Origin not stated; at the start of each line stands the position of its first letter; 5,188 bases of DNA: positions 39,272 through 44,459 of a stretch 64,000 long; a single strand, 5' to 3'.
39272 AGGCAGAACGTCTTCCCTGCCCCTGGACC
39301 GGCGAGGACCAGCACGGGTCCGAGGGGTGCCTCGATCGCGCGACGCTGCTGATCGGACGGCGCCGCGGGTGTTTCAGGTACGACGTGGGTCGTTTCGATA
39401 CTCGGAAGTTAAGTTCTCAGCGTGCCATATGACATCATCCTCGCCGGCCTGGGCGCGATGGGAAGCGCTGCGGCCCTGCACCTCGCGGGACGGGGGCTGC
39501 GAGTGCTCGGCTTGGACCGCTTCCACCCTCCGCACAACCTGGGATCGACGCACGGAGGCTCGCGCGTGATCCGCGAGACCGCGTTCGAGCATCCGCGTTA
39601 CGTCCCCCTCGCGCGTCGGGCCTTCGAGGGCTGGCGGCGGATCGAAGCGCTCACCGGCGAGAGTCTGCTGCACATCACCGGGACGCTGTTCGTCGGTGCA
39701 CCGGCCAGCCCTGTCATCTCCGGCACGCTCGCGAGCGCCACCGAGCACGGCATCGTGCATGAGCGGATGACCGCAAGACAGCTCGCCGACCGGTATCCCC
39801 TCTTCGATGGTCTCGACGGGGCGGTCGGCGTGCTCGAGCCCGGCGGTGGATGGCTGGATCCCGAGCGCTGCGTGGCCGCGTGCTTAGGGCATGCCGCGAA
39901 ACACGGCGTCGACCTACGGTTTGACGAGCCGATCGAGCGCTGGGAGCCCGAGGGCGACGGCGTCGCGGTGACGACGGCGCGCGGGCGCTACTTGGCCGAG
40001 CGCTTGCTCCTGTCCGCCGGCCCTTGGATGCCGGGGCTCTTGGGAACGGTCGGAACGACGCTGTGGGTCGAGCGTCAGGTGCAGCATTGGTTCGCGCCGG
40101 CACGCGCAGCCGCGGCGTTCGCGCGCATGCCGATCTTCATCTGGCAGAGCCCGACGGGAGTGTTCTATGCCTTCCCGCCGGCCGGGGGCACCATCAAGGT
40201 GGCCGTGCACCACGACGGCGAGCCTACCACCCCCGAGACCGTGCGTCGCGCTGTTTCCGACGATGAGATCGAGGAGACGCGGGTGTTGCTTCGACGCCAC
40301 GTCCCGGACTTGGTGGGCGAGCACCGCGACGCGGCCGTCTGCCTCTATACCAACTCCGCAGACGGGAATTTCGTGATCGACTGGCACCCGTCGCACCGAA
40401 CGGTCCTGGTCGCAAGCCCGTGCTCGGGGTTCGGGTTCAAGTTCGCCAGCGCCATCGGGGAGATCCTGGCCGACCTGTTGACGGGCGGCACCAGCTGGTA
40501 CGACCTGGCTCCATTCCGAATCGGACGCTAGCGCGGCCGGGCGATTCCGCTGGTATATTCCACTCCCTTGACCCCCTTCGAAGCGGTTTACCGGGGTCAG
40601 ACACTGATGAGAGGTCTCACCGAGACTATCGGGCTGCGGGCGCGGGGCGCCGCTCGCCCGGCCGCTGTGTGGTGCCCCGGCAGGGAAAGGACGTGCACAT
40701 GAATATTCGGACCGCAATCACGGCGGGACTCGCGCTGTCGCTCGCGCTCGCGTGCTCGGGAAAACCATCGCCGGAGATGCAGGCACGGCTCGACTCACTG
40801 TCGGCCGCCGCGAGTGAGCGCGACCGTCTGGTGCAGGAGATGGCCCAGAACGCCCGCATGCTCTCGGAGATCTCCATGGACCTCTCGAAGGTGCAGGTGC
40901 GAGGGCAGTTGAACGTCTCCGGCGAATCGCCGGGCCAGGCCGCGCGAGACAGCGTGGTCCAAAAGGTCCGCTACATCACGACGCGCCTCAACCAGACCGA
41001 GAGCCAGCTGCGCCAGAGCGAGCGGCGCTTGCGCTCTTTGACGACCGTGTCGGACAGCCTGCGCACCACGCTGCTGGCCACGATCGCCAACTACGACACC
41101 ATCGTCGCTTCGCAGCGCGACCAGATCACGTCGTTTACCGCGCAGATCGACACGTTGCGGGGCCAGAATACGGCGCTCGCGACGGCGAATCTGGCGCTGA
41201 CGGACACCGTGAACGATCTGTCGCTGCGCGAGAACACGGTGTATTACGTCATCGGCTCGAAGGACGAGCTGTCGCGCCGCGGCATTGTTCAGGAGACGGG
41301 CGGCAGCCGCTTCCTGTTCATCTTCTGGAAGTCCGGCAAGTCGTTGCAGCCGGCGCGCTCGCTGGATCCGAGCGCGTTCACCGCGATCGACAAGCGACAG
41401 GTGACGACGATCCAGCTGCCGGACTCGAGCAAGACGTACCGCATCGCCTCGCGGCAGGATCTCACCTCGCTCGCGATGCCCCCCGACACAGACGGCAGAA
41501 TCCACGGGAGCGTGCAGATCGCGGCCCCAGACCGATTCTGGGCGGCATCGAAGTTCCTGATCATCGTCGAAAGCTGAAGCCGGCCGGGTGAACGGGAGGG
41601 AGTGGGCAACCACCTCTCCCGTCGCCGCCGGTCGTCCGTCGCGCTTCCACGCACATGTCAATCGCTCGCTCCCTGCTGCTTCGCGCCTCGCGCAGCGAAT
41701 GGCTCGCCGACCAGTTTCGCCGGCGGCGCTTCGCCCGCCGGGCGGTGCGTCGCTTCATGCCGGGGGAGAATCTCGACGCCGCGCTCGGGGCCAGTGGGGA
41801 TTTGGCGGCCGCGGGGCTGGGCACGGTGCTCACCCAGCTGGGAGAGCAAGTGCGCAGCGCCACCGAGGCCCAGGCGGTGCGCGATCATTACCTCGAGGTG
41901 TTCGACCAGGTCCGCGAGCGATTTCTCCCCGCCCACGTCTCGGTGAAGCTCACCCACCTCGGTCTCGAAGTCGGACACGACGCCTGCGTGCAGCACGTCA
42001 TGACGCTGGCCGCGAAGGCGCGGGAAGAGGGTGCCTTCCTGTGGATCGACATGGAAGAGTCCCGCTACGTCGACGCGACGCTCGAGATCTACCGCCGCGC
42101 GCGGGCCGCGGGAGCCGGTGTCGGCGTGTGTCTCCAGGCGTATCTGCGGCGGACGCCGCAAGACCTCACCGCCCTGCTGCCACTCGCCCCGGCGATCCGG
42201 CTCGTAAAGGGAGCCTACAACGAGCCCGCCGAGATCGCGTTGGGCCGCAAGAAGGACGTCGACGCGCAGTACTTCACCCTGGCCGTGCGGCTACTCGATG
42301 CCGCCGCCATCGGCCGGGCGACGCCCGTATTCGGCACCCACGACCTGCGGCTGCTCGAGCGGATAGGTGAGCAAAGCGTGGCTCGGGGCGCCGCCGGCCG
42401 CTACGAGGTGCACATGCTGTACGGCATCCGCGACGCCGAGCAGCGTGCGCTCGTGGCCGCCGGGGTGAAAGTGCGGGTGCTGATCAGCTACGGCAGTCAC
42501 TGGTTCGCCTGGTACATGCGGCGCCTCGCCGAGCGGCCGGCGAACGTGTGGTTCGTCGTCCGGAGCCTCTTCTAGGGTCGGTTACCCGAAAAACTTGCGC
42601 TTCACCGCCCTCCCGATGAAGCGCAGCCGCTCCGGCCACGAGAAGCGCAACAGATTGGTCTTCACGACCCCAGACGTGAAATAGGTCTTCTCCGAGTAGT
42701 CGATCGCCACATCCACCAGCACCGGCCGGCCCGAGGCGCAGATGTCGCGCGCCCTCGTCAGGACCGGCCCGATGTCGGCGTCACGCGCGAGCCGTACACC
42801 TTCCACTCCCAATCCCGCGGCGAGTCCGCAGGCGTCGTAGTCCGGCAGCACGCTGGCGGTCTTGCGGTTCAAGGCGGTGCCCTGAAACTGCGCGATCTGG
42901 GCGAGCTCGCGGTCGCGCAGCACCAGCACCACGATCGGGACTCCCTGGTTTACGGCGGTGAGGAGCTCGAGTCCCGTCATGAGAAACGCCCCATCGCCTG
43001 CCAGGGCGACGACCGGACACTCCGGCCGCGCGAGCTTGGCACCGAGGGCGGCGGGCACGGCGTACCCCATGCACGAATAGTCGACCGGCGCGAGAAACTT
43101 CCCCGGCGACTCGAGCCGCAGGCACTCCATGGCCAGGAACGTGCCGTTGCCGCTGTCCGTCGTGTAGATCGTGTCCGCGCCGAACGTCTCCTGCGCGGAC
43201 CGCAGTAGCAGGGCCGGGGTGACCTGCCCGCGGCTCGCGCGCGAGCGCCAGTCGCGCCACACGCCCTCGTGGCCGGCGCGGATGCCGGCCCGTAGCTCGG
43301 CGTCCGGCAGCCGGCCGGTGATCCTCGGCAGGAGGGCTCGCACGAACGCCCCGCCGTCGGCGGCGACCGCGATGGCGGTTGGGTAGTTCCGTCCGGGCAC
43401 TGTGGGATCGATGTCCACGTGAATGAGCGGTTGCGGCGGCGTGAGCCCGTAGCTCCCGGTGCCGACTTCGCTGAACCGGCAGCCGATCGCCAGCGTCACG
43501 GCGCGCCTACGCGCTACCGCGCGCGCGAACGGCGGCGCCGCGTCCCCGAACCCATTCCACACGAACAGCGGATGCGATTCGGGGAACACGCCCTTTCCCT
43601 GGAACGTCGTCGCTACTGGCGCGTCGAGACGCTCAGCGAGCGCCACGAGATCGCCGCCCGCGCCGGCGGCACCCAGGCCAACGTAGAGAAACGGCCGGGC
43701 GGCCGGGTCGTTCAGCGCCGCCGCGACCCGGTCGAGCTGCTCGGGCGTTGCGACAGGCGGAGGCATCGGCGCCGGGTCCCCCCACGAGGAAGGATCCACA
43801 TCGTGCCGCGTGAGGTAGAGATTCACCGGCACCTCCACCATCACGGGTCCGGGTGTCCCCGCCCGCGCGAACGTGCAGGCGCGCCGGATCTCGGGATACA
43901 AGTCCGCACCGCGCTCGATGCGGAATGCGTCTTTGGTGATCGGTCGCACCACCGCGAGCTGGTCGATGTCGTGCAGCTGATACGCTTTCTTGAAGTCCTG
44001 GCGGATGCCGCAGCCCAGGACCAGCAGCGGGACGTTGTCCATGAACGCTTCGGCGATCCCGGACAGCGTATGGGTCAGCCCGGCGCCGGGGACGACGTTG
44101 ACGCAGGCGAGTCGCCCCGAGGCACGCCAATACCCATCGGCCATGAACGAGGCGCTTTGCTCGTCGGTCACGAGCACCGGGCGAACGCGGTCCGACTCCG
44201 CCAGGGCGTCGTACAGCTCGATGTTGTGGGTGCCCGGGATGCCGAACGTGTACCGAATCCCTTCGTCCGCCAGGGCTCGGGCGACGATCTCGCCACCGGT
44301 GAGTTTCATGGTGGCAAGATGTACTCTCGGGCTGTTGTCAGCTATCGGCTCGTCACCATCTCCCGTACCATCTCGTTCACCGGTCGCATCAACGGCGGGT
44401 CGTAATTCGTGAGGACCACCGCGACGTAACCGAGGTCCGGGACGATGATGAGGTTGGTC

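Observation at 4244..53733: A family of elements built from tandem heptamer repeats, often as long hairpins (six copies in 64 kb)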

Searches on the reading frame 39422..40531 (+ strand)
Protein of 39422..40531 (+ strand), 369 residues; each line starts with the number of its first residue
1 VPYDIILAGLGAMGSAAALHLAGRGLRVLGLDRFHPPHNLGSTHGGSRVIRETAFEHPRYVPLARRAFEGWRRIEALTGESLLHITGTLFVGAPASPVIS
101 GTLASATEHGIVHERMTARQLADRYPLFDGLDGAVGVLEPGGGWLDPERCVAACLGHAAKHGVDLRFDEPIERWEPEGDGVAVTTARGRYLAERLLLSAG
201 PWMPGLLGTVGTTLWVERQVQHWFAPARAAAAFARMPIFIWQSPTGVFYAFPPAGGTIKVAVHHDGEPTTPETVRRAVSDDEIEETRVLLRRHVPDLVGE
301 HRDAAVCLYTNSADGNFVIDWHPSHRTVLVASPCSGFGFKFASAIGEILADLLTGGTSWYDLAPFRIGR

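Call 79: search_protein_families(library=pfam, proteins=[window:39422-40531:+], max_evalue=0.00001)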
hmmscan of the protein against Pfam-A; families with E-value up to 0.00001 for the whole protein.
window:39422-40531:+ (369 aa): 1 family
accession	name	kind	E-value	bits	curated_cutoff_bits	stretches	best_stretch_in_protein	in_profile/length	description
PF01266.30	DAO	-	2.5e-47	162.5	27.9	1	4-352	1-353/353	FAD dependent oxidoreductase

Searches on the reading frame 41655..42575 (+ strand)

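Call 79: search_protein_families(library=pfam, proteins=[window:41655-42575:+], max_evalue=0.00001)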
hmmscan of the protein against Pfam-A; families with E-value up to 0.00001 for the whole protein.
window:41655-42575:+ (306 aa): 1 family
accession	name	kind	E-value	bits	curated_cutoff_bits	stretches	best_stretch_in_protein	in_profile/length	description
PF01619.24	Pro_dh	-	6.9e-32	111.5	27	1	49-301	7-276/278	Proline dehydrogenase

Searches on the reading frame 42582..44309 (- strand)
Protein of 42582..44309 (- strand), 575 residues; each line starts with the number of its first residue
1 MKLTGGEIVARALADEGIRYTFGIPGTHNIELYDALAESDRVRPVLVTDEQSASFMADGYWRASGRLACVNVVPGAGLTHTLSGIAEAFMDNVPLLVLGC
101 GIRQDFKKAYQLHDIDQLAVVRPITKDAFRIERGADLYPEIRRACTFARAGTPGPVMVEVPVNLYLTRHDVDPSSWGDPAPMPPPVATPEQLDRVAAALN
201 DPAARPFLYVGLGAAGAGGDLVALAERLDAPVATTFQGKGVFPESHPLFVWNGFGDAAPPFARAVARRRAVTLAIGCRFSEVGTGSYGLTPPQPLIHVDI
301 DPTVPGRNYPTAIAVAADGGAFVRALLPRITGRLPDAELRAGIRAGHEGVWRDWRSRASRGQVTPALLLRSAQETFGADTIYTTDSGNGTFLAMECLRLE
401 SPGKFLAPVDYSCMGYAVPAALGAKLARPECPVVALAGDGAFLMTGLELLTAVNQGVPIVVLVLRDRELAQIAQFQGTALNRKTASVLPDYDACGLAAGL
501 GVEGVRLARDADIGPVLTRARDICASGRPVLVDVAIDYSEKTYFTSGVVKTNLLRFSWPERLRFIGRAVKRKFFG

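Call 79: search_protein_families(library=pfam, proteins=[window:42582-44309:-], max_evalue=0.00001)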
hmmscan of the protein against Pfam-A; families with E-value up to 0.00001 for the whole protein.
window:42582-44309:- (575 aa): 3 families
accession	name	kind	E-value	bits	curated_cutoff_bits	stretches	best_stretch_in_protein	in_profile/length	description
PF02776.23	TPP_enzyme_N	-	1.6e-33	115.5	26.8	1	4-119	2-118/119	Thiamine pyrophosphate enzyme, N-terminal TPP binding domain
PF02775.26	TPP_enzyme_C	-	4.8e-32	111.3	21.9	1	385-534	1-151/151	Thiamine pyrophosphate enzyme, C-terminal TPP binding domain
PF00205.28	TPP_enzyme_M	-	1.6e-28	99.6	30.4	1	193-326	2-137/137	Thiamine pyrophosphate enzyme, central domain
